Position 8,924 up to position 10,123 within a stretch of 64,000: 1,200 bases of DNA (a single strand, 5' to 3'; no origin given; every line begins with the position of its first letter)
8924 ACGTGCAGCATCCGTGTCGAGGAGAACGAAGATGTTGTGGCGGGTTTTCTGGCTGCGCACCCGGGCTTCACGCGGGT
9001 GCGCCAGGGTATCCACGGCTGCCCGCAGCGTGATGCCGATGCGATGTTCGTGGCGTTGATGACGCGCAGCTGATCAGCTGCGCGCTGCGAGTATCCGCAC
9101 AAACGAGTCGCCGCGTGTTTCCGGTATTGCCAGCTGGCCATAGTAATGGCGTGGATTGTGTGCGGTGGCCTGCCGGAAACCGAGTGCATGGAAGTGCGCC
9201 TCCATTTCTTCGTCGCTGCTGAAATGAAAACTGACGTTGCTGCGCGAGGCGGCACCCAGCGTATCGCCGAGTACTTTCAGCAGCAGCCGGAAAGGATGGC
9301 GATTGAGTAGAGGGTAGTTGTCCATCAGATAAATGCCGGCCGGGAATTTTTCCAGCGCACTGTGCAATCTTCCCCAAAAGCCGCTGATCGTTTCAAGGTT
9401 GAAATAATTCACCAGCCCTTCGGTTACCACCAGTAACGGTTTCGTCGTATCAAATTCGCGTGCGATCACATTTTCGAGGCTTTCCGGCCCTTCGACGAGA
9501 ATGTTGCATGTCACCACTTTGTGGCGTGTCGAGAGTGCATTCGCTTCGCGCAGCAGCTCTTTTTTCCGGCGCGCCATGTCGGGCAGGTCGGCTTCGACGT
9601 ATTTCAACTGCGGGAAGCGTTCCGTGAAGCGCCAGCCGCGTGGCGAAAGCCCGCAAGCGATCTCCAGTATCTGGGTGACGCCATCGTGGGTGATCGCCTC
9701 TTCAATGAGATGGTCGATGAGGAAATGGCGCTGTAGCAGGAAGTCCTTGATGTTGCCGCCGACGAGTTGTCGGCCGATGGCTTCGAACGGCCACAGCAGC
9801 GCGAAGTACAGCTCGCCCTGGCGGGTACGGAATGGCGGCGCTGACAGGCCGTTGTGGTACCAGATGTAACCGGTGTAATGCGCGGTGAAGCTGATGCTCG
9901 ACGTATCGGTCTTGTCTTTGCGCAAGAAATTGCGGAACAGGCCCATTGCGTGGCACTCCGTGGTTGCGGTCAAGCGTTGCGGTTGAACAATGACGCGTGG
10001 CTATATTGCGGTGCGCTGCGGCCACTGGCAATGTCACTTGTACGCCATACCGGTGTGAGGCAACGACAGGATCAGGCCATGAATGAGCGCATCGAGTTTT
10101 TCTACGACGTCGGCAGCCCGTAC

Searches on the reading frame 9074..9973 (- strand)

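Call 65: search_protein_families(library=ncbifam, proteins=[window:9074-9973:-], max_evalue=0.001)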
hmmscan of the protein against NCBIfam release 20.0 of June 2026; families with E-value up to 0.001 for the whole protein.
window:9074-9973:- (299 aa): 1 family
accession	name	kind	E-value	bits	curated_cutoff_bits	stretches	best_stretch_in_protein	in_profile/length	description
TIGR00027.1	mthyl_TIGR00027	subfamily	2.9e-10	40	93.55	1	72-271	55-247/259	SAM-dependent methyltransferase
